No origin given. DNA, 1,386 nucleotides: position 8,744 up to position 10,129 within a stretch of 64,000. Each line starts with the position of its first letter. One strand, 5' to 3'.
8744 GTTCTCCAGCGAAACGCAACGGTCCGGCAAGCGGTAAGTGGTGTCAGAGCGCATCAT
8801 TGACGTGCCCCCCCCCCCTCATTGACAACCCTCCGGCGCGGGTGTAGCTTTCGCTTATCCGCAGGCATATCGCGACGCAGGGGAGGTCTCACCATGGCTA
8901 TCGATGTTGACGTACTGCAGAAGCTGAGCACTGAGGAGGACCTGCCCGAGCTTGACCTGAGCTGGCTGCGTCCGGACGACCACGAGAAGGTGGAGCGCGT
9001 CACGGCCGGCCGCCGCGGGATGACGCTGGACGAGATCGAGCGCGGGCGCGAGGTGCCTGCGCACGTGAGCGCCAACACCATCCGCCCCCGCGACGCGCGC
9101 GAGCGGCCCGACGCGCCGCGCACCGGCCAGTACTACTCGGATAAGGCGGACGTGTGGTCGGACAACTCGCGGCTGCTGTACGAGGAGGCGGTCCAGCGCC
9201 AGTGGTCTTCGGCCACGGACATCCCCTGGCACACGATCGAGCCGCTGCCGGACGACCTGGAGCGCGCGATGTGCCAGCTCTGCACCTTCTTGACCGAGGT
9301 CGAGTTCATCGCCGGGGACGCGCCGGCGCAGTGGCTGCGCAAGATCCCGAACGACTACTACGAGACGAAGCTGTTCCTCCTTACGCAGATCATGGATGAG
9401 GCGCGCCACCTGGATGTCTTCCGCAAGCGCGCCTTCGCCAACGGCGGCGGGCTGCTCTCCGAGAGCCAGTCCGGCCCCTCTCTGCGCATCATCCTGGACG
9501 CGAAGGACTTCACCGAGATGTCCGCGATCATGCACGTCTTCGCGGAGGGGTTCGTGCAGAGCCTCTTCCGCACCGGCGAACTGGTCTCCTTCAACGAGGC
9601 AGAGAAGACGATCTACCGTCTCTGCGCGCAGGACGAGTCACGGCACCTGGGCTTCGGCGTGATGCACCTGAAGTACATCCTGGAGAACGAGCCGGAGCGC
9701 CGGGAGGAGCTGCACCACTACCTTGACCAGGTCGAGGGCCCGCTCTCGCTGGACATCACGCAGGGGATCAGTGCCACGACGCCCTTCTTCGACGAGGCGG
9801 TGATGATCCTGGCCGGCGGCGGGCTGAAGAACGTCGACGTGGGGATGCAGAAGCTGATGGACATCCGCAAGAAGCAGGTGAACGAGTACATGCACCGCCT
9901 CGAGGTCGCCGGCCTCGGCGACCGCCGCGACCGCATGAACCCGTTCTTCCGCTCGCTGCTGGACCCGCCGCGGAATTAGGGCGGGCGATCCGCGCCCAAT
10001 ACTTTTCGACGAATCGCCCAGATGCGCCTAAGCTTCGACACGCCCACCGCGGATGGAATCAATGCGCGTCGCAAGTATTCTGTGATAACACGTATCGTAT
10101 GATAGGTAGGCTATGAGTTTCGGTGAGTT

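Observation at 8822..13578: Candidate two-subunit diiron oxygenase: ligand-complete alpha paralog plus ligand-less beta paralog with a novel N-terminal repeat domain, a small SCP2-like protein and an MBL hydrolase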

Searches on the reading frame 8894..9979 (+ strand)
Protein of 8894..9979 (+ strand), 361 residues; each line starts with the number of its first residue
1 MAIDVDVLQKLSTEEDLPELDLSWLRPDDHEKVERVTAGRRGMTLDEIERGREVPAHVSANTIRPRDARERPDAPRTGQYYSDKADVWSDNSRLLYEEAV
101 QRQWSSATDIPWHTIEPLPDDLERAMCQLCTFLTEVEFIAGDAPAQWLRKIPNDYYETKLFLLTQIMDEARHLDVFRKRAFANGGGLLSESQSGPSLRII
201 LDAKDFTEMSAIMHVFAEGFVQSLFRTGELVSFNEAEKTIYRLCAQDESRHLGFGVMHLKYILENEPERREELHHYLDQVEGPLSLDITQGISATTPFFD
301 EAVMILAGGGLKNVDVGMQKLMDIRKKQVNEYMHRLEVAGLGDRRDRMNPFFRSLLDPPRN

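Call 3: search_protein_families(library=pfam, proteins=[window:8894-9979:+], max_evalue=1)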
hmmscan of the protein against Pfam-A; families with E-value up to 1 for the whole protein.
window:8894-9979:+ (361 aa): 1 family
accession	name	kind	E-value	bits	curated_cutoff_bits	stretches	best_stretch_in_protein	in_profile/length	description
PF00268.27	Ribonuc_red_sm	-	0.062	13.1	33.6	0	239-273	183-218/281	Ribonucleotide reductase, small chain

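Call 4: search_protein_families(library=ncbifam, proteins=[window:8894-9979:+], max_evalue=1)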
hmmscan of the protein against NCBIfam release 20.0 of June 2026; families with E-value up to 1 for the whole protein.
window:8894-9979:+ (361 aa): 2 families
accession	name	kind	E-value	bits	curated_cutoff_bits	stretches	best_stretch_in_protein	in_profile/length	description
NF006200.0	PRK08326.1-3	equivalog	5.2e-08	32.5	194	2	242-292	207-257/321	R2-like ligand-binding oxidase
NF006202.0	PRK08326.1-5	equivalog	0.0055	16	315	1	238-268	191-221/297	R2-like ligand-binding oxidase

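Call 6: search_solved_structures(query=window:8894-9979:+, max_evalue=10, show_alignments=2)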
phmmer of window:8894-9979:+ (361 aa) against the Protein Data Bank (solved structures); distinct sequences matched with E-value up to 10: 15.
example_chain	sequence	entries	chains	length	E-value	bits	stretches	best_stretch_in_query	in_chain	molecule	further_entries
6d9f_A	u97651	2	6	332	0.025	16.8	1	145-184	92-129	Putative VlmB homolog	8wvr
6f6f_A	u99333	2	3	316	0.24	13.5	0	246-280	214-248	Ribonucleotide reductase small subunit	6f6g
6f65_A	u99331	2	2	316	0.24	13.5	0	246-280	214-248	Ribonucleotide reductase small subunit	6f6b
6qjv_A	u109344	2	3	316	0.24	13.5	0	246-280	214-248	Ribonucleotide reductase small subunit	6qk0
6qk1_A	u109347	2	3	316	0.25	13.5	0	246-280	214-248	Ribonucleotide reductase small subunit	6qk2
6f6l_A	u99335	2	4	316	0.25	13.5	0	246-280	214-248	Ribonucleotide reductase small subunit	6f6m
4hr0_A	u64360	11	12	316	0.25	13.4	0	246-280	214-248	Ribonuleotide reductase small subunit | Ribonucleotide reductase small subunit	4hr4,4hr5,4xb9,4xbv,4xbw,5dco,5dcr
5omj_A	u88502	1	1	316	0.25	13.4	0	246-280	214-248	Ribonucleotide reductase small subunit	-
6f6h_A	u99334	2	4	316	0.26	13.4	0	246-280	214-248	Ribonucleotide reductase small subunit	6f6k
6i93_A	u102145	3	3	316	0.26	13.4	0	246-280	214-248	Ribonucleotide reductase small subunit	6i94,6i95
6f6c_A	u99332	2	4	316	0.26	13.4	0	246-280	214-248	Ribonucleotide reductase small subunit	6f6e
6i90_A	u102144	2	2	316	0.27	13.4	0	246-280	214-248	Ribonucleotide reductase small subunit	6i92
5i4q_B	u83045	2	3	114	0.37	12.9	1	81-159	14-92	Contact-dependent inhibitor I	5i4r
4wzs_C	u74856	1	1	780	1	11.4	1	130-213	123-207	Similarity to HELICASE MOT1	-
3oc3_A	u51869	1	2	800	1.1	11.4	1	130-213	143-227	HELICASE MOT1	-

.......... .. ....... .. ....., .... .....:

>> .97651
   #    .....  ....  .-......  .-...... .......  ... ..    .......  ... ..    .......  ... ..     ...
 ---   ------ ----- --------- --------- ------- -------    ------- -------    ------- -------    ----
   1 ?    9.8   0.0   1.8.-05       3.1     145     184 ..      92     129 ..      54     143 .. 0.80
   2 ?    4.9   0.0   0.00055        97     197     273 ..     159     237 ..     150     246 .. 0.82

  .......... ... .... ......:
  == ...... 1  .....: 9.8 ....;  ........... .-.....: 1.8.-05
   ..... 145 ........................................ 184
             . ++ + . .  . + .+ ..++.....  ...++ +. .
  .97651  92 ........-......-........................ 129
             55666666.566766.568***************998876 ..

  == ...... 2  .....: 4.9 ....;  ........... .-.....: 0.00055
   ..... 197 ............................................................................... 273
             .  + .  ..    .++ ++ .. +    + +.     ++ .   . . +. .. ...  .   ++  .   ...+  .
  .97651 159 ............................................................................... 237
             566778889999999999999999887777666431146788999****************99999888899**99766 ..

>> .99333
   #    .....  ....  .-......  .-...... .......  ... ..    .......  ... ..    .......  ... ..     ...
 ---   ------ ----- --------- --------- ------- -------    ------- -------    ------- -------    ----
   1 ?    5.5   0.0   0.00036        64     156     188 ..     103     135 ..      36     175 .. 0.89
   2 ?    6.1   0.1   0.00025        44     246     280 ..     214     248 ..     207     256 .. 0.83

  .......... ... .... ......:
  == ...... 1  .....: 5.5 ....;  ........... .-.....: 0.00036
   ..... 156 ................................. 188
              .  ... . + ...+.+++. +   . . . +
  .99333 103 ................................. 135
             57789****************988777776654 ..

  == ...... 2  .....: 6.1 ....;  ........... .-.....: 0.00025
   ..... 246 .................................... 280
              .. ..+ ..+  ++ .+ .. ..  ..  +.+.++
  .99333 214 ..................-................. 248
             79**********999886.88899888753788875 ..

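Call 9: find_homologous_proteins(query=window:8894-9979:+, max_evalue=0.001)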
Query window:8894-9979:+ (361 aa): 2531 proteins with E <= 0.001 among 6598 candidates; the best 120 are listed.
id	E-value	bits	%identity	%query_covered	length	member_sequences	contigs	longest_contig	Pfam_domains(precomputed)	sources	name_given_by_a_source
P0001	3.4e-243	824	100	100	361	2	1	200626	-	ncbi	-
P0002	1.6e-209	713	86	100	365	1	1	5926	-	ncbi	-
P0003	3.0e-208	709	86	100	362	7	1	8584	-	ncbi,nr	ncbi:MAG: ferritin-like domain-containing protein [Chloroflexi bacterium]|nr:MAG: ferritin-like doma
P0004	2.5e-206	703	85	100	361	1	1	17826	-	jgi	jgi:hypothetical protein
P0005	3.7e-205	699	84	100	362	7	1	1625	-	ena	-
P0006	3.8e-200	682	84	97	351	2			-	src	-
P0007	6.4e-200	682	81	100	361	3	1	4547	-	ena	-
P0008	3.5e-199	679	81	100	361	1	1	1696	-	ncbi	-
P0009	3.5e-198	676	81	100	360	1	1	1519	-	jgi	-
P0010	1.9e-197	673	80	100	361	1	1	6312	-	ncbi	-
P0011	8.3e-192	655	79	100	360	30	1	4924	-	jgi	-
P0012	2.9e-191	653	78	99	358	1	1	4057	-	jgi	-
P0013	1.8e-190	650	78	100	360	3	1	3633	-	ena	-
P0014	2.0e-190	650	79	100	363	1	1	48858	-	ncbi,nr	ncbi:MAG: hypothetical protein HYS09_05535 [Chloroflexi bacterium]|nr:hypothetical protein [Chlorofl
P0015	3.2e-190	650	77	100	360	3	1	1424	-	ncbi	-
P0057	6.8e-144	497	65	99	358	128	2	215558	-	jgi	jgi:hypothetical protein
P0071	6.8e-140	484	64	99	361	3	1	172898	-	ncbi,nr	ncbi:MAG: ferritin-like domain-containing protein [Dehalococcoidia bacterium]|nr:ferritin-like domai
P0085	1.5e-138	480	63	100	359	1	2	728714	-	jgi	jgi:hypothetical protein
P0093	1.6e-137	476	61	100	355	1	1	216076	-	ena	-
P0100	2.8e-137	476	61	100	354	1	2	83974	-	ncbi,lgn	-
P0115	1.4e-135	470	62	95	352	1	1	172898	-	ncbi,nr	ncbi:MAG: ferritin-like domain-containing protein [Dehalococcoidia bacterium]|nr:ferritin-like domai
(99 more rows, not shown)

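Call 10: find_encoding_contigs(protein=P0085, flank=10000, max_places=2)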
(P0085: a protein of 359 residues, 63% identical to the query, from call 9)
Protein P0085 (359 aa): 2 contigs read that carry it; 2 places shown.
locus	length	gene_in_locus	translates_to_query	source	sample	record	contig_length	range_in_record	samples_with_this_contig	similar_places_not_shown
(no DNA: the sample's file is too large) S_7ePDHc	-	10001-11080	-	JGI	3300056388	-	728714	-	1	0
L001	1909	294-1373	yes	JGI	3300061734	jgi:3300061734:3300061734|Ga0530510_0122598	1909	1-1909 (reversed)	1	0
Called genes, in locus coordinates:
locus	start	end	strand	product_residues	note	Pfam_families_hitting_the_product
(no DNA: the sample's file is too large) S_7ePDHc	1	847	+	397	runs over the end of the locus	PF02515:CoA_transf_3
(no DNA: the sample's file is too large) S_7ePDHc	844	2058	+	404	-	PF02515:CoA_transf_3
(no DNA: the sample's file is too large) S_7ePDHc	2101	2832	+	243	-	PF00440:TetR_N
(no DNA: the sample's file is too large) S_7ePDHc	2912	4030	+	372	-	PF00296:Bac_luciferase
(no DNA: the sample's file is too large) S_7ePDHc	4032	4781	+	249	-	PF06314:ADC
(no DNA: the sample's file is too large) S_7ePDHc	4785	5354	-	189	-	PF05685:Uma2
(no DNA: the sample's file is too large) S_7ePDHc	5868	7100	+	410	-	PF26686:DUF8575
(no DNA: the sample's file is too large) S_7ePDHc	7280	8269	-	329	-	PF13515:FUSC_2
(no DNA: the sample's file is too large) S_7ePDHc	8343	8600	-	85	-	PF02410:RsfS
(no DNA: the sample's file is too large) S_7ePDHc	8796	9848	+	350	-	PF03054:tRNA_Me_trans, PF20259:tRNA_Me_trans_M, PF20258:tRNA_Me_trans_C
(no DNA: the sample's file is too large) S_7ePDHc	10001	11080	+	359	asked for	-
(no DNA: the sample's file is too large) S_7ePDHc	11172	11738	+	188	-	PF01209:Ubie_methyltran (weak), PF13489:Methyltransf_23, PF00398:RrnaAD, PF13649:Methyltransf_25, PF13847:Methyltransf_31 (weak), PF08241:Methyltransf_11, PF08242:Methyltransf_12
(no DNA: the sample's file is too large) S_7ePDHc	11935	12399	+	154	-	PF00578:AhpC-TSA, PF08534:Redoxin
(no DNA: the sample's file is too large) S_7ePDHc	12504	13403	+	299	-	PF01156:IU_nuc_hydro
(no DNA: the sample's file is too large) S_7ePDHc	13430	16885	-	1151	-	PF02574:S-methyl_trans, PF00809:Pterin_bind, PF02607:B12-binding_2, PF02310:B12-binding, PF02965:Met_synt_B12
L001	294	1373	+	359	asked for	-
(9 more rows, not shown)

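Call 11: find_encoding_contigs(protein=P0071, flank=10000, max_places=2)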
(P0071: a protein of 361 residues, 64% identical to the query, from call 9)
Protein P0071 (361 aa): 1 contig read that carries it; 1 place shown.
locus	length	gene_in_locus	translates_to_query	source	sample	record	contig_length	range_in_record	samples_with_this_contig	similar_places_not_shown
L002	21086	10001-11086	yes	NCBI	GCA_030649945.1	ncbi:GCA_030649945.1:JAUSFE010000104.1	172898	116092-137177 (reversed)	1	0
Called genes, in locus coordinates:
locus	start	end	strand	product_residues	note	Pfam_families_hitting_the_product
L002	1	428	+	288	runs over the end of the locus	PF04055:Radical_SAM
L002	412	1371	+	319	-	PF13649:Methyltransf_25 (weak)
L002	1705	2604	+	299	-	PF03279:Lip_A_acyltrans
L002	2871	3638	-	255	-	PF00106:adh_short, PF01370:Epimerase (weak), PF08659:KR, PF13561:adh_short_C2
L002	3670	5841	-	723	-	PF14742:GDE_N_bis, PF22422:MGH1-like_GH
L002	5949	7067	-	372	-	PF13439:Glyco_transf_4, PF13579:Glyco_trans_4_4, PF00534:Glycos_transf_1, PF13692:Glyco_trans_1_4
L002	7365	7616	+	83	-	-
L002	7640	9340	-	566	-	PF00890:FAD_binding_2, PF01266:DAO (faint), PF01593:Amino_oxidase, PF07992:Pyr_redox_2 (faint), PF12831:FAD_oxidored (faint), PF13450:NAD_binding_8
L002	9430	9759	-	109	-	-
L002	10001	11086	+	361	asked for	-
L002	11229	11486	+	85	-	PF04014:MazE_antitoxin, PF15937:PrlF_antitoxin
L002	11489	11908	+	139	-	PF01850:PIN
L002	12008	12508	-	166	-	PF00293:NUDIX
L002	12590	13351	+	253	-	PF20772:TACO1_YebC_N, PF01709:Transcrip_reg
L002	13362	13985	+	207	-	PF02075:RuvC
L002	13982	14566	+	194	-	PF01330:RuvA_N, PF14520:HHH_5, PF07499:RuvA_C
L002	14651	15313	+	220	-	PF00440:TetR_N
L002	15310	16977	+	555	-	PF27448:Rph_4th, PF00391:PEP-utilizers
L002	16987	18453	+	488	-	PF07690:MFS_1, PF00083:Sugar_tr (weak), PF07690:MFS_1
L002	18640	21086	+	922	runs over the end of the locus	PF01411:tRNA-synt_2c, PF07973:tRNA_SAD, PF02272:DHHA1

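Call 12: find_encoding_contigs(protein=P0001, flank=10000, max_places=2)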
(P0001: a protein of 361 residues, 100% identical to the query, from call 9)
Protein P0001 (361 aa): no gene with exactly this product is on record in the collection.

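Call 13: find_encoding_contigs(protein=P0014, flank=10000, max_places=2)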
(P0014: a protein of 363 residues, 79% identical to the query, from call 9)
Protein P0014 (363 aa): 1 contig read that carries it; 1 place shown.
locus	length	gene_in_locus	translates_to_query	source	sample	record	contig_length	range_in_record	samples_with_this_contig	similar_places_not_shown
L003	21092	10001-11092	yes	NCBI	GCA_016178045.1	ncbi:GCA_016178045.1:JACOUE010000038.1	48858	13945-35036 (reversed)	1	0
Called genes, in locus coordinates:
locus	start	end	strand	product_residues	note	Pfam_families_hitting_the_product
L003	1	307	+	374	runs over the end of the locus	PF00496:SBP_bac_5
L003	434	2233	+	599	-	PF00496:SBP_bac_5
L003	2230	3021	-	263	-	PF00106:adh_short, PF08659:KR, PF23441:SDR, PF13561:adh_short_C2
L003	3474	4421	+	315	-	PF01497:Peripla_BP_2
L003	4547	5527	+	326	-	PF01032:FecCD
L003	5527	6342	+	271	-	PF00005:ABC_tran, PF02463:SMC_N (faint), PF13304:AAA_21 (faint)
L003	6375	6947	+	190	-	PF01923:Cob_adeno_trans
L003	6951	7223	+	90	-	-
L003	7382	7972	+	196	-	PF00300:His_Phos_1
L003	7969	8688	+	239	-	PF01694:Rhomboid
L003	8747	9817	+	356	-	-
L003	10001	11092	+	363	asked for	-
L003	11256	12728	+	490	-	-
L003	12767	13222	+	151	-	-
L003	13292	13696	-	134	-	PF12728:HTH_17 (weak)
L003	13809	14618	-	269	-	PF25145:NfeD1b_N (faint), PF01343:Peptidase_S49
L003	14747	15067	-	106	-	PF13412:HTH_24 (faint)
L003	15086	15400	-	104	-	PF03551:PadR (faint), PF12802:MarR_2 (weak), PF01978:TrmB (weak)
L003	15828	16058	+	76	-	PF08281:Sigma70_r4_2, PF00196:GerE (weak), PF04545:Sigma70_r4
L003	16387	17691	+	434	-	PF07690:MFS_1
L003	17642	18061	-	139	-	PF01243:PNPOx_N, PF12900:Pyridox_ox_2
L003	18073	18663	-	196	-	PF00156:Pribosyltran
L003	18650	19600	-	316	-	PF10502:Peptidase_S26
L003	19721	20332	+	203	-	PF07638:Sigma70_ECF (weak), PF04542:Sigma70_r2, PF08281:Sigma70_r4_2, PF04545:Sigma70_r4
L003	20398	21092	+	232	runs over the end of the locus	-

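Call 14: find_encoding_contigs(protein=P0004, flank=10000, max_places=2)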
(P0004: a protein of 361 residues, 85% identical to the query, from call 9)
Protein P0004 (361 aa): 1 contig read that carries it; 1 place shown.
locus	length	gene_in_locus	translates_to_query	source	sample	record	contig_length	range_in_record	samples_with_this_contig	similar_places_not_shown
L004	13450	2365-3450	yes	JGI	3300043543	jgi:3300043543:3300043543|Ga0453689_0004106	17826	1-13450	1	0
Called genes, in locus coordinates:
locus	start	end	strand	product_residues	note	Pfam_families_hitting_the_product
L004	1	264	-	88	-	?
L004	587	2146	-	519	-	PF12161:HsdM_N, PF02384:N6_Mtase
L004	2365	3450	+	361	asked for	-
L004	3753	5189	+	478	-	-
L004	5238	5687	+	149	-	-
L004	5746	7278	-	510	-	-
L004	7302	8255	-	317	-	PF25145:NfeD1b_N (faint), PF01343:Peptidase_S49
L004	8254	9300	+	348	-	PF10092:DUF2330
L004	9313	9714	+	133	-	PF13473:Cupredoxin_1, PF00127:Copper-bind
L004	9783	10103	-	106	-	PF00578:AhpC-TSA, PF08534:Redoxin (weak), PF13911:AhpC-TSA_2 (weak)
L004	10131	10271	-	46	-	PF08534:Redoxin (weak), PF00578:AhpC-TSA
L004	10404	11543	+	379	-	PF02374:ArsA_ATPase, PF17886:ArsA_HSP20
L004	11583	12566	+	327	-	PF23212:DUF7064 (weak)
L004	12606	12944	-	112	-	PF24034:DUF7343 (weak), PF01978:TrmB (weak), PF13412:HTH_24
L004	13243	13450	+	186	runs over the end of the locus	PF04542:Sigma70_r2, PF08281:Sigma70_r4_2, PF04545:Sigma70_r4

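Call 27: search_protein_representatives(protein=window:8894-9979:+)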
Query: 361 residues. Proteins with E-value up to 0.001 (for the whole library): 760; up to 1e-10: 394; up to 1e-30: 114. The best 150 are listed.
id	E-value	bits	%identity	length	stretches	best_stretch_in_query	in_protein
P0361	3.3e-126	437.4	61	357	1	1-360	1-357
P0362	1.3e-94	333.5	87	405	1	95-265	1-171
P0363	1.0e-92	327.2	50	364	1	22-345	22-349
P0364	1.4e-88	313.6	75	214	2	143-284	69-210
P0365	1.7e-84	300.2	46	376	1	18-349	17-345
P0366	1.5e-82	293.8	58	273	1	87-349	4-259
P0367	1.8e-81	290.3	44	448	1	15-350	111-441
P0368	3.9e-80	285.9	45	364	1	19-346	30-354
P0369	2.0e-77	277.0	44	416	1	17-356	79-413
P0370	8.4e-76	271.6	70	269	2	94-244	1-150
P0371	2.2e-73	263.6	42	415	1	7-358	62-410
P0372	4.6e-69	249.5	46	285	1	82-359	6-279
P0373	3.5e-68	246.6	51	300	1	64-319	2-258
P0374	2.9e-66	240.2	39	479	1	18-355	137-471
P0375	2.2e-64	234.1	66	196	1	126-320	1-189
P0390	1.2e-52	195.5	36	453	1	13-349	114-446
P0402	4.1e-48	180.5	38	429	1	20-344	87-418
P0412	1.0e-43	166.0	33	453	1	18-359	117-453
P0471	2.5e-31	125.3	38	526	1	59-271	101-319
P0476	2.9e-30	121.8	56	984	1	232-352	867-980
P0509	3.3e-26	108.5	34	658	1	81-311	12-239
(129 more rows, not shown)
